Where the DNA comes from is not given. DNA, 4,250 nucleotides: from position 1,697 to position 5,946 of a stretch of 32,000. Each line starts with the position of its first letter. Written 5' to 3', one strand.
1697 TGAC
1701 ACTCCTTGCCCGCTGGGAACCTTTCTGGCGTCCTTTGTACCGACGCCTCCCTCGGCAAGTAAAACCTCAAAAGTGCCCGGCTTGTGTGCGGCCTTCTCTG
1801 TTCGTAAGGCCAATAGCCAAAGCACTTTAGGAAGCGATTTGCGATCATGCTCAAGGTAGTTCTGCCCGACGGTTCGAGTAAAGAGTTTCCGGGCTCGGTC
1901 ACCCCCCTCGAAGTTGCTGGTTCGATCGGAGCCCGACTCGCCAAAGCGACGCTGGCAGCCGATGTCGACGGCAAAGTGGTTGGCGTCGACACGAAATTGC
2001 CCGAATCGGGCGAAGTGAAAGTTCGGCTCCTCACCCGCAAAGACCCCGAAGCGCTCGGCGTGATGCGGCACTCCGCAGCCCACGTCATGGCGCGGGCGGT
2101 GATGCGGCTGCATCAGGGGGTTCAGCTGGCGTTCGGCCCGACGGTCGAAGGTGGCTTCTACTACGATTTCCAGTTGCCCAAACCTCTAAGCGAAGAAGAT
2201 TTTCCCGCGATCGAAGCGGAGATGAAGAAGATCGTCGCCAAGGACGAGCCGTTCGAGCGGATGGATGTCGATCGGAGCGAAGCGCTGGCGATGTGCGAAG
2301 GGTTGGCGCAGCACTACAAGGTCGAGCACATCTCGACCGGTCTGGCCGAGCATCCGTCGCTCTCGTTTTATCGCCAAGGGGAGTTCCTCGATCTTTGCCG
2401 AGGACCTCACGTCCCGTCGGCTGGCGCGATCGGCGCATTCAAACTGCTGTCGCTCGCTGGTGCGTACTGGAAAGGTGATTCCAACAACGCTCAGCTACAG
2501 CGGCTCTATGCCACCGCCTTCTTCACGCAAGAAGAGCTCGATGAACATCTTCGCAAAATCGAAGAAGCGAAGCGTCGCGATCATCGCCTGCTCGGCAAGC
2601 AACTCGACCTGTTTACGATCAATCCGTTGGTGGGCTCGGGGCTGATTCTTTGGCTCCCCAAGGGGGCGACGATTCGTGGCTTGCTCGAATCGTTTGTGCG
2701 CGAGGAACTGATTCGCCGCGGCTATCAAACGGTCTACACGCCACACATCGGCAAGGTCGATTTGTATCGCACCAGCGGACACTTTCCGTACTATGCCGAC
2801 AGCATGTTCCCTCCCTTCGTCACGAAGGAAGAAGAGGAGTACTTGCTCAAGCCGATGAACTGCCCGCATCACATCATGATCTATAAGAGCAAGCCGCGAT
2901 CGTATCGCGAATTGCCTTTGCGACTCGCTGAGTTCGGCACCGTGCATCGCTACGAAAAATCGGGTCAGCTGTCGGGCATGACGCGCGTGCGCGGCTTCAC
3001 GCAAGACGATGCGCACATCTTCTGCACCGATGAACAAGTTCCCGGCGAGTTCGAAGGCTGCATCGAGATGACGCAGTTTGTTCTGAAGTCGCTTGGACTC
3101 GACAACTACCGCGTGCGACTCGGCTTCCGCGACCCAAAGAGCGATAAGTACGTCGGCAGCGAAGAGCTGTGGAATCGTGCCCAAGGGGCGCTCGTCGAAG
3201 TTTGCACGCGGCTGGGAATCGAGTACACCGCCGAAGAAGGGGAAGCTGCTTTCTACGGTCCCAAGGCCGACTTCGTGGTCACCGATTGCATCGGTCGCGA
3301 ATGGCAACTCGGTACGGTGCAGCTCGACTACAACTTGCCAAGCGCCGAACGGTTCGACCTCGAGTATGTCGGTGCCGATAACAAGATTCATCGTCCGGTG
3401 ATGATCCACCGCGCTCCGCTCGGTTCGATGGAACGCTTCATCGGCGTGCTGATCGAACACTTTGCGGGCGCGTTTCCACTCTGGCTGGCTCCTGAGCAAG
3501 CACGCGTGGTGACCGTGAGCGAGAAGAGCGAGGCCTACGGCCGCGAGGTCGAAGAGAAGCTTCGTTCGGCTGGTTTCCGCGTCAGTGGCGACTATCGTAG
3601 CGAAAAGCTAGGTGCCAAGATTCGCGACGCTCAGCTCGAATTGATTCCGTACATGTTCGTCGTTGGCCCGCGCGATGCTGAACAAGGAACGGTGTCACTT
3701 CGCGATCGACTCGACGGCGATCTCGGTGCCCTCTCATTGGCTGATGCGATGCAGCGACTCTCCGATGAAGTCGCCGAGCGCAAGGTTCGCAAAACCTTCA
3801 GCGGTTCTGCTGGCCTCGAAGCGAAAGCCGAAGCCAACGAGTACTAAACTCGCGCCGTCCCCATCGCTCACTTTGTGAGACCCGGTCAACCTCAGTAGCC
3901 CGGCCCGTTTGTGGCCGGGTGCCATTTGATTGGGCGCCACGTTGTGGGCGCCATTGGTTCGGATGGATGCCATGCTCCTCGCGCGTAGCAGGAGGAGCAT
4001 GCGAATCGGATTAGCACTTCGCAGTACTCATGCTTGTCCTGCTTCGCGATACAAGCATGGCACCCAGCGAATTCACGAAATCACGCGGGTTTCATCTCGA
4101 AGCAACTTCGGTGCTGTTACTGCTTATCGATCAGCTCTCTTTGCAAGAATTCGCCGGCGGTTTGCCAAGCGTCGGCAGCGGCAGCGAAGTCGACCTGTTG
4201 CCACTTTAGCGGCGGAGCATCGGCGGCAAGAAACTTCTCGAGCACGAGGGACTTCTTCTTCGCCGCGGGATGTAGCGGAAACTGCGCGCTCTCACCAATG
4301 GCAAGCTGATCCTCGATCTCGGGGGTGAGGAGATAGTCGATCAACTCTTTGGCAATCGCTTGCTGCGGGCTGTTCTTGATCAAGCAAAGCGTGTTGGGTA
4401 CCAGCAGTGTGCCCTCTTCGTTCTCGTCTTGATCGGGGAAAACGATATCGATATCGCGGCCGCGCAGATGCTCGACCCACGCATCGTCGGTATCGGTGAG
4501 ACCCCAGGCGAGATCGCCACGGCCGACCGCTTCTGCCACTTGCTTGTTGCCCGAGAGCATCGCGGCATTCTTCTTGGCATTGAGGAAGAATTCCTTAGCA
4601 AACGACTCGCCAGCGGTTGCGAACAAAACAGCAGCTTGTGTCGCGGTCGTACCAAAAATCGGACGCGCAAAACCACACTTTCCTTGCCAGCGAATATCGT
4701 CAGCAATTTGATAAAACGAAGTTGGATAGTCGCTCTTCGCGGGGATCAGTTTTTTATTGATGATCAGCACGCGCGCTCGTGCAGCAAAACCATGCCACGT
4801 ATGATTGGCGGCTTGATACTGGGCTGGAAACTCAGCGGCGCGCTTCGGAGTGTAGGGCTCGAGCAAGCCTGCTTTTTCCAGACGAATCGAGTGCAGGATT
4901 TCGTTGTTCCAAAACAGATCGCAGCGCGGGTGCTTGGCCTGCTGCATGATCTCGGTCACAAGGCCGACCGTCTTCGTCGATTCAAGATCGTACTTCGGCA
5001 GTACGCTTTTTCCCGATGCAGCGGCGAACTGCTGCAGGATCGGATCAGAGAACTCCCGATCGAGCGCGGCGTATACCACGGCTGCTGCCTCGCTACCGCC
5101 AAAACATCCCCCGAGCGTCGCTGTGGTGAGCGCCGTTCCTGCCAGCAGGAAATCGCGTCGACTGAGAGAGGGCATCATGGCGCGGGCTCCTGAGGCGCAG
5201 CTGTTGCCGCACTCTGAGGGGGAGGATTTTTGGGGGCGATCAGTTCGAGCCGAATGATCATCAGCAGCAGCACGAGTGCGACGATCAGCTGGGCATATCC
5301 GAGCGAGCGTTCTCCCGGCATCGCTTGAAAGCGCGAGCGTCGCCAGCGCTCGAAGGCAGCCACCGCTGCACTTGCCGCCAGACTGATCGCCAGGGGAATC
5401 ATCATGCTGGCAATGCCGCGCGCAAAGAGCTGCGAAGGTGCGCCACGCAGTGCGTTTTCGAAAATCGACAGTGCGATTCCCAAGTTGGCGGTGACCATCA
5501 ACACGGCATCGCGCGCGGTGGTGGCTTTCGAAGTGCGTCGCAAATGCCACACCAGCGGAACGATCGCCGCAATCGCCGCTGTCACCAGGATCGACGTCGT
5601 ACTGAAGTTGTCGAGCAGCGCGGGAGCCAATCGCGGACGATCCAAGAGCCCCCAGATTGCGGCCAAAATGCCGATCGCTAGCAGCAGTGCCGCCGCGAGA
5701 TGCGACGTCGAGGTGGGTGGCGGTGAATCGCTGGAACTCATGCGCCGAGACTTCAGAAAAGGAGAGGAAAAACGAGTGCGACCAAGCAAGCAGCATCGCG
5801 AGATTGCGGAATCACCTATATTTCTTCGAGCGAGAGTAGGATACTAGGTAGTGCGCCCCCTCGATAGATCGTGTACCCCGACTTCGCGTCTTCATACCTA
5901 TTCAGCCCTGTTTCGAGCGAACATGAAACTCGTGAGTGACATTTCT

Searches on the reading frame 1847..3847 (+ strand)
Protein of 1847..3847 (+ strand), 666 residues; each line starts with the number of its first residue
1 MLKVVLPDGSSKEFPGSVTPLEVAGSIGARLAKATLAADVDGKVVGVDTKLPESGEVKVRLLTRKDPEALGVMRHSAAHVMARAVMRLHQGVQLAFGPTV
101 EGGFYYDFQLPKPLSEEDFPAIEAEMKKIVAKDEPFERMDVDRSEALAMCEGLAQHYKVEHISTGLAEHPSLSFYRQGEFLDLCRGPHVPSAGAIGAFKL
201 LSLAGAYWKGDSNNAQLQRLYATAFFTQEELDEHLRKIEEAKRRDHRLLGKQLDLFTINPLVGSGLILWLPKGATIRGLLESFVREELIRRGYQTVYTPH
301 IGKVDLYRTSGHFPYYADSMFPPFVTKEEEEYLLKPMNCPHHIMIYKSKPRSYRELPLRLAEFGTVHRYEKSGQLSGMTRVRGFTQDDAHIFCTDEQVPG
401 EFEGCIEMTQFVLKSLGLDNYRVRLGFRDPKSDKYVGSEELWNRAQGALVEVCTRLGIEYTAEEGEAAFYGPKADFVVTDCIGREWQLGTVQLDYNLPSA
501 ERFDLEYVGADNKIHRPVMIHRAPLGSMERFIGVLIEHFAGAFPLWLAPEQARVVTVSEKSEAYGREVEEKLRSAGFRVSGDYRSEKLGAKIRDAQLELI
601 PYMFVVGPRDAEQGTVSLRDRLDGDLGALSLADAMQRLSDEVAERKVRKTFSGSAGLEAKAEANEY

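Call 53: search_protein_families(library=pfam, proteins=[window:1847-3847:+], max_evalue=0.00001)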
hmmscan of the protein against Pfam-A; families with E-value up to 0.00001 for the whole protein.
window:1847-3847:+ (666 aa): 4 families
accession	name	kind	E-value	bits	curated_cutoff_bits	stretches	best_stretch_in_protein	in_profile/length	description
PF00587.30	tRNA-synt_2b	-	4.9e-50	170.5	29.3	1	327-539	6-179/179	tRNA synthetase class II core domain (G, H, P, S and T)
PF03129.25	HGTP_anticodon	-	1.7e-21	76.6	21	1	551-639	1-92/94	Anticodon binding domain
PF07973.19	tRNA_SAD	-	8.6e-16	58.1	24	1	173-221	2-44/44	Threonyl and Alanyl tRNA synthetase second additional domain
PF02824.27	TGS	-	2.1e-10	40.9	22.2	1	3-59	2-58/60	TGS domain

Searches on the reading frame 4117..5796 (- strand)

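Call 53: search_protein_families(library=pfam, proteins=[window:4117-5796:-], max_evalue=0.00001)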
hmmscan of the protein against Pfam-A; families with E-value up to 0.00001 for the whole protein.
window:4117-5796:- (559 aa): 3 families
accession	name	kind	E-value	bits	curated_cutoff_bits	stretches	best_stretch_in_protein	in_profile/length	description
PF13343.11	SBP_bac_6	-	2.9e-13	50.3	24.6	1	306-521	24-233/245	Bacterial extracellular solute-binding protein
PF01547.30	SBP_bac_1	-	1.2e-06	29.2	26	1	293-493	52-304/307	Bacterial extracellular solute-binding protein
PF13531.11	SBP_bac_11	-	1.2e-06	28.9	25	1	247-494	10-217/227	Bacterial extracellular solute-binding protein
